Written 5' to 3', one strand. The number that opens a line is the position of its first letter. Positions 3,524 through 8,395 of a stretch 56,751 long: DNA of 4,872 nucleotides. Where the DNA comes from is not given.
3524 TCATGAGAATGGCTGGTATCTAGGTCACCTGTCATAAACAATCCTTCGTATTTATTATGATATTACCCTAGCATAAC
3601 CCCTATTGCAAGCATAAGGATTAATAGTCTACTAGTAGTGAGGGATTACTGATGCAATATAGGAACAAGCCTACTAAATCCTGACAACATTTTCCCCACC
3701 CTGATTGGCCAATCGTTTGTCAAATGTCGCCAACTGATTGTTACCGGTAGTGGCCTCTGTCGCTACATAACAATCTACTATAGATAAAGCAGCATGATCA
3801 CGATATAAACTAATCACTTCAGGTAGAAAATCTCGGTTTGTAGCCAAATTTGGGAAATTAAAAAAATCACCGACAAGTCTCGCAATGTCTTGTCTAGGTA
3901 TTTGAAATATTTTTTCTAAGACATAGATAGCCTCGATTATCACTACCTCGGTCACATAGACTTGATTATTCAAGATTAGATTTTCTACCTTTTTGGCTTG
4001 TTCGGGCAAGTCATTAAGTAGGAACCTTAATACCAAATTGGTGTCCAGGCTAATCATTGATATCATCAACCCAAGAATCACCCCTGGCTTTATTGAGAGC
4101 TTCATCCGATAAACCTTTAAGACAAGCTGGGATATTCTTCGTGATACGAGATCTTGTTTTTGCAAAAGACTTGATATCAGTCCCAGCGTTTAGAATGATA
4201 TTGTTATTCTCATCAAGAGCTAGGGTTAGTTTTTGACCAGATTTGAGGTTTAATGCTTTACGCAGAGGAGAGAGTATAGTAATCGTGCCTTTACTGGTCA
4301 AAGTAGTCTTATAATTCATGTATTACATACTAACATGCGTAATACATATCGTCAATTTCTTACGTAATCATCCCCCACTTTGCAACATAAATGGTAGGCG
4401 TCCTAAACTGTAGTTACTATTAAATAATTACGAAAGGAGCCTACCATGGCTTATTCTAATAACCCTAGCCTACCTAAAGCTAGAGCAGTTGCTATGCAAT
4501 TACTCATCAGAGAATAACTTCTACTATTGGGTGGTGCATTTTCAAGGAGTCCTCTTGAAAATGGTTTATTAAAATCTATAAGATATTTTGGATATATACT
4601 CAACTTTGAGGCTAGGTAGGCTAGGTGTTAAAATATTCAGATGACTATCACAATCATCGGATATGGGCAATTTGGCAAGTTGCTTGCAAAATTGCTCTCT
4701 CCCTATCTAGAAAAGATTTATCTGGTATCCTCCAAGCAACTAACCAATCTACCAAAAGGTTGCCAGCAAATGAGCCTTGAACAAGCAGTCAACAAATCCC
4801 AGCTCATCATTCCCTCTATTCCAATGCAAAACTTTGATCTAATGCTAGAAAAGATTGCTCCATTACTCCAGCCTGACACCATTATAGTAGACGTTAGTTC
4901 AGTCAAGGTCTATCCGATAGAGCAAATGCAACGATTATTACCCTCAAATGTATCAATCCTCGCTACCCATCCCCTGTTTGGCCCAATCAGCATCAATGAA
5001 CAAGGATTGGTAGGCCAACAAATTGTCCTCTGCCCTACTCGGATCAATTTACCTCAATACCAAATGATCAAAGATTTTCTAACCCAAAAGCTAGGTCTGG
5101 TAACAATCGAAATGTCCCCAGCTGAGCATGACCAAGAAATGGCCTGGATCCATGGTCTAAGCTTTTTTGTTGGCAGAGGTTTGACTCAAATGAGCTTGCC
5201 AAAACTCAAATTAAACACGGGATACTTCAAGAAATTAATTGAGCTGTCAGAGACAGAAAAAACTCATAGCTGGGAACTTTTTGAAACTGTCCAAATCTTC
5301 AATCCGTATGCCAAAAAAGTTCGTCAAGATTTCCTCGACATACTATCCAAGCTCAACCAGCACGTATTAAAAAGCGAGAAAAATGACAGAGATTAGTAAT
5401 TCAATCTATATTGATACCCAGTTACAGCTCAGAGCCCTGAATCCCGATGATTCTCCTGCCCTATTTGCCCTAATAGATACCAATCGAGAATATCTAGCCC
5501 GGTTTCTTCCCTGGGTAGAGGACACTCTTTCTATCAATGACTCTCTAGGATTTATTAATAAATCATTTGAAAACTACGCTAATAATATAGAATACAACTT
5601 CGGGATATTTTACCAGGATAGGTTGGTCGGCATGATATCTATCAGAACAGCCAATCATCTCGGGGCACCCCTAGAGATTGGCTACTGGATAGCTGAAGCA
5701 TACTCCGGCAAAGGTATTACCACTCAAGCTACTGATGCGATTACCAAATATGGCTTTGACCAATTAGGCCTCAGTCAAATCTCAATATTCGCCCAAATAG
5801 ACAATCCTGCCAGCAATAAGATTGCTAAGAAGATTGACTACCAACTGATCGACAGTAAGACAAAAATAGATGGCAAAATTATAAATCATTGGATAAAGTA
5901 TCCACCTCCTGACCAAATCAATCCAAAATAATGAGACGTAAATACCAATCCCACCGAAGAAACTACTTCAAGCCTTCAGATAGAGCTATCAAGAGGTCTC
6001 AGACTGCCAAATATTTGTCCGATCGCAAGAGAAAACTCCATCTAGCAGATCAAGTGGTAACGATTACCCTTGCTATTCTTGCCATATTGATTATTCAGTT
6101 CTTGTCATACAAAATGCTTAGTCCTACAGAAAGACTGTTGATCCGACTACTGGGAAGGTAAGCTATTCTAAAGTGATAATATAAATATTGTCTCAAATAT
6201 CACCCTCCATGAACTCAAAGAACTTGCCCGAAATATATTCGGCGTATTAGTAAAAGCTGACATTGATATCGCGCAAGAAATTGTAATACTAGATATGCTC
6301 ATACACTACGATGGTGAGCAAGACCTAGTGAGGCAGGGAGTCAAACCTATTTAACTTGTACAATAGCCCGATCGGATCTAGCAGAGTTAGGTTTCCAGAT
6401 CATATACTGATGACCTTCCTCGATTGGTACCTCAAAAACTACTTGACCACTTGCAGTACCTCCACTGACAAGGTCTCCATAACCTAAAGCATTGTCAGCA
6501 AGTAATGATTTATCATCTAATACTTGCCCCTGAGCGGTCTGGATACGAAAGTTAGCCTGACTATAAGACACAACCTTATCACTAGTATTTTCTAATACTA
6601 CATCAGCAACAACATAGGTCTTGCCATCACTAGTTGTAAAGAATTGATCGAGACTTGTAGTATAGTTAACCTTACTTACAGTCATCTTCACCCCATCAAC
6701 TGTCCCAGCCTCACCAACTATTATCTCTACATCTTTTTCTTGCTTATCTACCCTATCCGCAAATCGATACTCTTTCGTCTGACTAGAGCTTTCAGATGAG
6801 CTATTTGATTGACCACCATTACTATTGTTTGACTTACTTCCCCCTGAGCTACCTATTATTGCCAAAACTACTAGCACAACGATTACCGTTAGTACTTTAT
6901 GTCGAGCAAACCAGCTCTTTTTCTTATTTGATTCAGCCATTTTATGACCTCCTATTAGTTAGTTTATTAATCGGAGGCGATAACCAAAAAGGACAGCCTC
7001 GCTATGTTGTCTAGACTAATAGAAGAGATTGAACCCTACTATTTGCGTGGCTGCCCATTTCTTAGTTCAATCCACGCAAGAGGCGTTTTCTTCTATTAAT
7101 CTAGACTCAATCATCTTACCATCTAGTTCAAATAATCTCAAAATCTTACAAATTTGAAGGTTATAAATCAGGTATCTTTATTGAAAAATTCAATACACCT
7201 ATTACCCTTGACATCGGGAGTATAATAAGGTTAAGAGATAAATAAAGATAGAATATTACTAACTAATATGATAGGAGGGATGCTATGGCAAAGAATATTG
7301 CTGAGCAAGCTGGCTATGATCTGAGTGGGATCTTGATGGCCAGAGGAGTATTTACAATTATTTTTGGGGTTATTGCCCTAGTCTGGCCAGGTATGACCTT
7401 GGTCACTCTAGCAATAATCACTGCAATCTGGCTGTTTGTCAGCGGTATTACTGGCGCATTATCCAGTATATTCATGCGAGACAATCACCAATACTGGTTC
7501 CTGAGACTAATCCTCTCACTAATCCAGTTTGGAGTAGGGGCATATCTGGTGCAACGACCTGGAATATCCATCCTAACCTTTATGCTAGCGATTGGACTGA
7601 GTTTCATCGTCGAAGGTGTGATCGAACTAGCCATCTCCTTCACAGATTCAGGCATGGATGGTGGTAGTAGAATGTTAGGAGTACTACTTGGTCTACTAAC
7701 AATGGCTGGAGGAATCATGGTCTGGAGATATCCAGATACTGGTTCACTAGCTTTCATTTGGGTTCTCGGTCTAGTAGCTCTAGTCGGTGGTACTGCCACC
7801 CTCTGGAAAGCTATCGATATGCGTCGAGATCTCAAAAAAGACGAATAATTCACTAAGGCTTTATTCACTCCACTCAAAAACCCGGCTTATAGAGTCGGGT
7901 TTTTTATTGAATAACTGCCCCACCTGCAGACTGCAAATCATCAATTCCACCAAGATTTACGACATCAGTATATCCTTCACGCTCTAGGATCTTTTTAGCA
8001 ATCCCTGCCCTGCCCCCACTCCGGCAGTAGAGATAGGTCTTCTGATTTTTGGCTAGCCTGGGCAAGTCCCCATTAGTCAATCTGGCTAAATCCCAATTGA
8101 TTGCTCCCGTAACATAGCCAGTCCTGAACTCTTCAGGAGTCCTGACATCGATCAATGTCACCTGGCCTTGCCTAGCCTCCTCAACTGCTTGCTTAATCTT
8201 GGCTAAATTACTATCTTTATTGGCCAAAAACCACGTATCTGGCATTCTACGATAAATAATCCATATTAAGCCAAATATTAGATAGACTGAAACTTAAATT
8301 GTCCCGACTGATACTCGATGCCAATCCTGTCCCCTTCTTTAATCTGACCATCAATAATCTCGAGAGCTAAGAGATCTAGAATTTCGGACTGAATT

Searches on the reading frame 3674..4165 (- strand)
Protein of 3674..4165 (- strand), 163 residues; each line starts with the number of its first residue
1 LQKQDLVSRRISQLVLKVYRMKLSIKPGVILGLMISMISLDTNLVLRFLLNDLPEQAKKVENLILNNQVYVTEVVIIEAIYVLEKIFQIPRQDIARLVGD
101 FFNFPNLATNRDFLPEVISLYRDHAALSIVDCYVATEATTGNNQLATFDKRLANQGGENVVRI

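Call 98: search_protein_families(library=pfam, max_evalue=0.001, proteins=[window:3674-4165:-])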
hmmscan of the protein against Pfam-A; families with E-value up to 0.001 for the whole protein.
window:3674-4165:- (163 aa): 1 family
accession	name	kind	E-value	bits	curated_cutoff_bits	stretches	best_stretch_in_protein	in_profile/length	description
PF01850.27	PIN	-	8.7e-11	42.9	23.6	1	40-154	3-116/120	PIN domain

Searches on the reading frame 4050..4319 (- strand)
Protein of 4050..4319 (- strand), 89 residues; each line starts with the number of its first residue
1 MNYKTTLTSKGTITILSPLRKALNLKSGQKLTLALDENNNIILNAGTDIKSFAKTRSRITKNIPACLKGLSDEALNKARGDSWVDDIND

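Call 98: search_protein_families(library=pfam, max_evalue=0.001, proteins=[window:4050-4319:-])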
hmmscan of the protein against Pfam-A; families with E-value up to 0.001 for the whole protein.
window:4050-4319:- (89 aa): 1 family
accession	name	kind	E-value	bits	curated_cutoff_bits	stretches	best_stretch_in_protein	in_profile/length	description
PF04014.23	MazE_antitoxin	-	0.00023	21.5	24.7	1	5-43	2-40/48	Antidote-toxin recognition MazE, bacterial antitoxin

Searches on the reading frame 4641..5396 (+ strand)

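Call 98: search_protein_families(library=pfam, max_evalue=0.001, proteins=[window:4641-5396:+])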
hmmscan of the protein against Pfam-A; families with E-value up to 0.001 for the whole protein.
window:4641-5396:+ (251 aa): 4 families
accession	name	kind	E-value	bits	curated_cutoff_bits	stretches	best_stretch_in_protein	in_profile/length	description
PF02153.23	PDH_N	-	1.3e-17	64.2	26.5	1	48-149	41-147/154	Prephenate dehydrogenase, nucleotide-binding domain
PF03807.23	F420_oxidored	-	5.6e-06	27.3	21.6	1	2-86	1-92/94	NADP oxidoreductase coenzyme F420-dependent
PF01210.29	NAD_Gly3P_dh_N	-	8.7e-06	26.2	23.1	0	43-85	60-102/158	NAD-dependent glycerol-3-phosphate dehydrogenase N-terminus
PF02826.25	2-Hacid_dh_C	-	0.00016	21.5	25.1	1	2-86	38-127/178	D-isomer specific 2-hydroxyacid dehydrogenase, NAD binding domain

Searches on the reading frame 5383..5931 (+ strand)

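Call 98: search_protein_families(library=pfam, max_evalue=0.001, proteins=[window:5383-5931:+])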
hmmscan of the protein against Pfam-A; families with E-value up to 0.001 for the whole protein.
window:5383-5931:+ (182 aa): 4 families
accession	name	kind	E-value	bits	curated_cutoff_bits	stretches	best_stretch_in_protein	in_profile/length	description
PF13302.13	Acetyltransf_3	-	1.5e-25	90.9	25.4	1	14-153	2-137/138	Acetyltransferase (GNAT) domain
PF00583.31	Acetyltransf_1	-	2.3e-08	34.7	20.7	1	65-150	27-113/116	Acetyltransferase (GNAT) family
PF13420.13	Acetyltransf_4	-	4e-05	24.1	24.3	1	53-171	32-151/155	Acetyltransferase (GNAT) domain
PF13673.13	Acetyltransf_10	-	0.00022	21.6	23.6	1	60-164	20-118/128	Acetyltransferase (GNAT) domain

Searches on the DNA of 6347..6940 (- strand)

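Call 77: search_rna_families(sources=[L057, L055, L054, L089, L157], threshold=evalue, max_evalue=5)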
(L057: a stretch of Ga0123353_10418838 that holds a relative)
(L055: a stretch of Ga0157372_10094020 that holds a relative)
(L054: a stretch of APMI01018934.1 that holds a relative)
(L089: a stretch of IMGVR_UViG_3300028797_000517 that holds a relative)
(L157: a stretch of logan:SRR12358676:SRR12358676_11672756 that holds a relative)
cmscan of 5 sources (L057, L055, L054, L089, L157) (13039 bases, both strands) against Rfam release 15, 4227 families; matches with E-value up to 5: 5.
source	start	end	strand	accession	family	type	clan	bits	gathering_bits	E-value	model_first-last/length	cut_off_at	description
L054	1073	1146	+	RF00005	tRNA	Gene; tRNA;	CL00001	48.2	29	6.3e-08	1-71/71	no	tRNA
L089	586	675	+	RF00679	mir-210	Gene; miRNA;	-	27.1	50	0.0079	1-96/96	no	mir-210 microRNA precursor family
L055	417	513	+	RF01883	TUG1_2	Gene; lncRNA;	-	23.9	90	3.5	1-89/89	no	Taurine upregulated gene 1 conserved region 2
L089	1905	1993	-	RF00106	RNAI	Gene; antisense;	-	20.9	47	3.7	1-102/102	no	RNAI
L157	688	784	+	RF01396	isrN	Gene; sRNA;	-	17.1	44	4.5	1-143/143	no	isrN Hfq binding RNA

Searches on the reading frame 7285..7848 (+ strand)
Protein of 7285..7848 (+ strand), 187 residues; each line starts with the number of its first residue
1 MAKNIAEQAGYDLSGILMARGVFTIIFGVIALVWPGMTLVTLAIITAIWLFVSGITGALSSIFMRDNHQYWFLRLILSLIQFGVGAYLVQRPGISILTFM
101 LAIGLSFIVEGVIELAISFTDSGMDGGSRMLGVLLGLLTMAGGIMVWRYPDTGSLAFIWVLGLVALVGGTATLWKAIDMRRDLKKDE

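Call 13: search_protein_families(library=pfam, proteins=[window:7285-7848:+])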
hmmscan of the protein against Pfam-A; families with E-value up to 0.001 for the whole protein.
window:7285-7848:+ (187 aa): 1 family
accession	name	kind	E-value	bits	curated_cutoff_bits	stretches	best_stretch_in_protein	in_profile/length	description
PF03729.18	DUF308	-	5.4e-26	91.1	25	3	20-89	2-72/73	Short repeat of unknown function (DUF308)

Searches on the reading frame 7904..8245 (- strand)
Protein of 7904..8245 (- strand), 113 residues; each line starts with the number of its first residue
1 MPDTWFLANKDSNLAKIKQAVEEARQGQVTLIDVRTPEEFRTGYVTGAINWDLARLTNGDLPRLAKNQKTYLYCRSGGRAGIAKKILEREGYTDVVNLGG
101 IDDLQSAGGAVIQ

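Call 98: search_protein_families(library=pfam, max_evalue=0.001, proteins=[window:7904-8245:-])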
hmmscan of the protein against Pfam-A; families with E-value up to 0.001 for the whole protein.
window:7904-8245:- (113 aa): 1 family
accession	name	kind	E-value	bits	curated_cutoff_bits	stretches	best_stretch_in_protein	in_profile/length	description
PF00581.25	Rhodanese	-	1e-14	55.3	22.2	1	20-105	5-100/102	Rhodanese-like domain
